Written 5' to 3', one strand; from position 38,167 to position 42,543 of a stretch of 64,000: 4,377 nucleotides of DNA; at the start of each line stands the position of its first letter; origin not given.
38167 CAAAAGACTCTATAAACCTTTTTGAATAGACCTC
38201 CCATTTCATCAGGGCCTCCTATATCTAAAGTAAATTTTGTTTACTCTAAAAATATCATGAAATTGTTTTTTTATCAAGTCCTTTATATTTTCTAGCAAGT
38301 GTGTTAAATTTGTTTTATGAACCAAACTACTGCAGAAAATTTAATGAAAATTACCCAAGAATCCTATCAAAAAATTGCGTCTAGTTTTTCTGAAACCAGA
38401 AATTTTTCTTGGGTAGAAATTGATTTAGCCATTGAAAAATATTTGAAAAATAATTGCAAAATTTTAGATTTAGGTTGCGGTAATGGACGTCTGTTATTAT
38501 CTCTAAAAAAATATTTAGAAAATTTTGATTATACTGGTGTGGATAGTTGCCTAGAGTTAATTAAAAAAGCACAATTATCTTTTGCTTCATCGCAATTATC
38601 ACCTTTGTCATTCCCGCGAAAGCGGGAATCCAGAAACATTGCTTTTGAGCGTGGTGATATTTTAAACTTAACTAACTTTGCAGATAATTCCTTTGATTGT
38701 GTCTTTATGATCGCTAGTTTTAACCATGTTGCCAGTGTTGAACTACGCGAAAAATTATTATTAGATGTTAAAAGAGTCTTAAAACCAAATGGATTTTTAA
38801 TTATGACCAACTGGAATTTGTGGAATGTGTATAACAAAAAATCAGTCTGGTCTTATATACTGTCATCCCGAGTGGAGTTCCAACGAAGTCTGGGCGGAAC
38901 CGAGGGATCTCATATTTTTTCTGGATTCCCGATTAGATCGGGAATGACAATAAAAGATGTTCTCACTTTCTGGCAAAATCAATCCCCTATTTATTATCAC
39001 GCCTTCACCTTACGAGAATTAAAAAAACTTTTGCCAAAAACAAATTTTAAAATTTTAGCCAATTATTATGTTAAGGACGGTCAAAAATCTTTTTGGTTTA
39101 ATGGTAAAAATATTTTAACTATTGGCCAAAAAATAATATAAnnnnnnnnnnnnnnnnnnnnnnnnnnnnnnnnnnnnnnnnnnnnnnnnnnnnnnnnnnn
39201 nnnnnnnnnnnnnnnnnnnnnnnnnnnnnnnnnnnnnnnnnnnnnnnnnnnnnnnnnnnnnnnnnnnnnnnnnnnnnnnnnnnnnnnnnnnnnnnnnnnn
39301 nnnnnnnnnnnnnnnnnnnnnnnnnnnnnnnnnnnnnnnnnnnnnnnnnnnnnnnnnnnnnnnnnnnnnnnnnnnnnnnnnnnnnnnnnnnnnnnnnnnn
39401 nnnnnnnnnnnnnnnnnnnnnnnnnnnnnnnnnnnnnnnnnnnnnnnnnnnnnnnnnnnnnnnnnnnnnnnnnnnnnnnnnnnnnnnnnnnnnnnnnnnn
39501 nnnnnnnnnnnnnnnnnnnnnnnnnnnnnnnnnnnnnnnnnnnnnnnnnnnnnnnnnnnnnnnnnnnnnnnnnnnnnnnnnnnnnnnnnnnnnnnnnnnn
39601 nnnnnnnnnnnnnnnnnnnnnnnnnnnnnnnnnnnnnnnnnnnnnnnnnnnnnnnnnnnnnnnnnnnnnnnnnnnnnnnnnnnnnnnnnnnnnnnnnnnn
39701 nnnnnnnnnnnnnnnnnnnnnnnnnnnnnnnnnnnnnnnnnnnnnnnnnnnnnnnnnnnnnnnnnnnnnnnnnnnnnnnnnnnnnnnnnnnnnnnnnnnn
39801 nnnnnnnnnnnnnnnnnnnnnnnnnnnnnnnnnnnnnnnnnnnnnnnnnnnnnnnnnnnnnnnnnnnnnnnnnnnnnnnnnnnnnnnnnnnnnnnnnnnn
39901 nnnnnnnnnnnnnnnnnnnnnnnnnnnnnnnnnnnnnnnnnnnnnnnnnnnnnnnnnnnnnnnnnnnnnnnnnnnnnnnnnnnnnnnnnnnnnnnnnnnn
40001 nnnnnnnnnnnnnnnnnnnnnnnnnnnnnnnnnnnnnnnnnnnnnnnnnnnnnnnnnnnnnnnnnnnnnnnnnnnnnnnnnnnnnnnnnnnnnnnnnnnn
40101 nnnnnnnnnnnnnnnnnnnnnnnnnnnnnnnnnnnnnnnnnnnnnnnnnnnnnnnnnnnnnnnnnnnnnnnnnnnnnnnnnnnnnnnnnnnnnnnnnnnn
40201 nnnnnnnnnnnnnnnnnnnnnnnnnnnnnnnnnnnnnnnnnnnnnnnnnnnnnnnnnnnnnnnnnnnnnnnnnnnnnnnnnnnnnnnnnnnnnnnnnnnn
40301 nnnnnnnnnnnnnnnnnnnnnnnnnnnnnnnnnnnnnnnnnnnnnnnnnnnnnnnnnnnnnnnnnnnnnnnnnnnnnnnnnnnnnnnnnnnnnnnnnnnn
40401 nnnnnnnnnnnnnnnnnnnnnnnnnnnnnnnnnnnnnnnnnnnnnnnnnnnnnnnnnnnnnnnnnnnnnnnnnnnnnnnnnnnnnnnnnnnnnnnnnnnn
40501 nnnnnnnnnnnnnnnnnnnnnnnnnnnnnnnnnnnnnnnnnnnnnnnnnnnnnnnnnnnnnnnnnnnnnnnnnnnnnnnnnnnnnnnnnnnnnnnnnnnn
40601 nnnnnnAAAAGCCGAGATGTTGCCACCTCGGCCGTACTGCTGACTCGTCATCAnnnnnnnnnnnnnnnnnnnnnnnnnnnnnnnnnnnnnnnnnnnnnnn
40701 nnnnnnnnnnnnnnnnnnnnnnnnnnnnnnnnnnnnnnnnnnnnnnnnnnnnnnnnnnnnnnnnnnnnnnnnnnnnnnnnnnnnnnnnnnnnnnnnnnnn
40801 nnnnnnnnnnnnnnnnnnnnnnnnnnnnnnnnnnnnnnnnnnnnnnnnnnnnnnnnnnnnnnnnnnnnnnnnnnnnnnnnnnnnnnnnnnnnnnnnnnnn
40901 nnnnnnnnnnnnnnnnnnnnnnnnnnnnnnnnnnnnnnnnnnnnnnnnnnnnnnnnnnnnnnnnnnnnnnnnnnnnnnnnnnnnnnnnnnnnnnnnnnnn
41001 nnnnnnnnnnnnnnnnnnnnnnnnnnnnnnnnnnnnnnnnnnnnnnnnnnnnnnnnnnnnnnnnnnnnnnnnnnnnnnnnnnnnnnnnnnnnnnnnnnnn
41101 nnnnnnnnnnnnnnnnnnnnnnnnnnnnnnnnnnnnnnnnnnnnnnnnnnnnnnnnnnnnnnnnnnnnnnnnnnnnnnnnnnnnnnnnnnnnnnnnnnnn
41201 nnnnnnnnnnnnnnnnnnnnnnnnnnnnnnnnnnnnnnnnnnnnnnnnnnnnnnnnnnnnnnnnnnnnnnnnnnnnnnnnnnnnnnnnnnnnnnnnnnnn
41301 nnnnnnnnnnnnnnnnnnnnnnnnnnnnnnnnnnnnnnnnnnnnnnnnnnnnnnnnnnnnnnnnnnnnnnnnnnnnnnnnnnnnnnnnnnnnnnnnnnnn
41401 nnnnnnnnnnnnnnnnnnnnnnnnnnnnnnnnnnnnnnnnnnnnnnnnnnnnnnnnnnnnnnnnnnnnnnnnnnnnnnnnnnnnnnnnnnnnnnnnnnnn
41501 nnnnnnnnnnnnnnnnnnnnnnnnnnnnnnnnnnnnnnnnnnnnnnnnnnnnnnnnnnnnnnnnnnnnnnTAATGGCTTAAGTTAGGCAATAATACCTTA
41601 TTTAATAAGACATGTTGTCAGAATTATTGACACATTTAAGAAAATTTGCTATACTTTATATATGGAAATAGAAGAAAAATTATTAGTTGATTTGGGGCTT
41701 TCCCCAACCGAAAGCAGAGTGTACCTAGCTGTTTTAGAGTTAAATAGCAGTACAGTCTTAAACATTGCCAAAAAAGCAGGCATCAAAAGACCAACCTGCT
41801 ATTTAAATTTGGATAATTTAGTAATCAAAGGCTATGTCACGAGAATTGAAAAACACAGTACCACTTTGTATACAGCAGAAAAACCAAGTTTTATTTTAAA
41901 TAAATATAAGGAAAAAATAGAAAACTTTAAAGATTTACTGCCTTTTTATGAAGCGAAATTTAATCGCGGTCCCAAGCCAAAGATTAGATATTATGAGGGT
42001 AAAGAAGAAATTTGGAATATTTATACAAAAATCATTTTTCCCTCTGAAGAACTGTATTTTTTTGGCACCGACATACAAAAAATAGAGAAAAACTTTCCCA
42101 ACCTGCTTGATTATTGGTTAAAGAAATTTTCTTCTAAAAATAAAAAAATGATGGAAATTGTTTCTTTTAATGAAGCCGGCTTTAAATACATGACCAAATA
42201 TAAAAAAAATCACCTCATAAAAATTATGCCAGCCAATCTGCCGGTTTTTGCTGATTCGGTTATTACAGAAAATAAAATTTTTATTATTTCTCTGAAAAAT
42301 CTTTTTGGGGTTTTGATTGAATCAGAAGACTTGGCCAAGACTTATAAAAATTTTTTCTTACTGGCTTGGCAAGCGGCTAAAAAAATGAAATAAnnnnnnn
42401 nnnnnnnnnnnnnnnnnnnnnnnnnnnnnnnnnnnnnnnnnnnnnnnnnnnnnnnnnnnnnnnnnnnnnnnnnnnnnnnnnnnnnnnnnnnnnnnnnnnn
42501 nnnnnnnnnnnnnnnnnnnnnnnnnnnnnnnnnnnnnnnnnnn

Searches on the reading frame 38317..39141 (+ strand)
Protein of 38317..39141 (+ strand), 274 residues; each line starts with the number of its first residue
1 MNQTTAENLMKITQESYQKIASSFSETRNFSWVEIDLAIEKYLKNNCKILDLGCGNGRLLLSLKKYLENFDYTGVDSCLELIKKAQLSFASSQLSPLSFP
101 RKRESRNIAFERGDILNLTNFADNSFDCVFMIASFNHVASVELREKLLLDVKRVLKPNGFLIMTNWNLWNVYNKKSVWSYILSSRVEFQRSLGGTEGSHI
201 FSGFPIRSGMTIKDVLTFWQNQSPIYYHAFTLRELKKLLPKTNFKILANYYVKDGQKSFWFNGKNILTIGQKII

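Call 14: search_protein_families(library=pfam, proteins=[window:38317-39141:+], max_evalue=0.001)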
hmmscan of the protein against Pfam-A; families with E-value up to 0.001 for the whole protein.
window:38317-39141:+ (274 aa): 8 families
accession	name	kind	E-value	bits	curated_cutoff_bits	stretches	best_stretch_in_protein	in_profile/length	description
PF08241.18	Methyltransf_11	-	1.4e-18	67.7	21.2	1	50-163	1-95/95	Methyltransferase domain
PF13847.12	Methyltransf_31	-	1.4e-18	67.4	27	1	44-167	2-113/145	Methyltransferase domain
PF13649.12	Methyltransf_25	-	1e-17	65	27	1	49-159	1-97/97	Methyltransferase domain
PF13489.12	Methyltransf_23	-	2.6e-13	50.5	27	1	42-248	19-163/164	Methyltransferase domain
PF08242.18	Methyltransf_12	-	3.9e-13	50.4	30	1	50-161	1-98/98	Methyltransferase domain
PF07021.18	MetW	-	3.4e-07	30.5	21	0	38-65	6-33/193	Methionine biosynthesis protein MetW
PF05175.20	MTS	-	9.2e-06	25.8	23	1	30-163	11-138/170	Methyltransferase small domain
PF01209.24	Ubie_methyltran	-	0.00027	20.8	20.1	1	15-163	18-151/233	ubiE/COQ5 methyltransferase family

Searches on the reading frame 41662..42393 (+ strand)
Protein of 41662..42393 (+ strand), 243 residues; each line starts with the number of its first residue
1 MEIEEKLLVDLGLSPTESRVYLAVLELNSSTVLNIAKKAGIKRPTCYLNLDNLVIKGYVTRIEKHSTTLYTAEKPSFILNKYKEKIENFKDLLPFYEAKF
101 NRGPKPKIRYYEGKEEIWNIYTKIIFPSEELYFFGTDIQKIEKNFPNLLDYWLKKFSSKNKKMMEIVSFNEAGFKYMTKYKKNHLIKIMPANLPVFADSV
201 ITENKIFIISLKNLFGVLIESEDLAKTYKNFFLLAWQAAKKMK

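Call 14: search_protein_families(library=pfam, proteins=[window:41662-42393:+], max_evalue=0.001)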
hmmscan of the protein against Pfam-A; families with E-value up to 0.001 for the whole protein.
window:41662-42393:+ (243 aa): 2 families
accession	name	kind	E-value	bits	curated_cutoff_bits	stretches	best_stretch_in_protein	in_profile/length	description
PF01978.25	TrmB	-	7.7e-15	54.9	25.6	1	10-75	3-67/68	Sugar-specific transcriptional regulator TrmB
PF24033.1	DUF7342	-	0.00017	22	31.6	1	18-76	5-64/150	Family of unknown function (DUF7342)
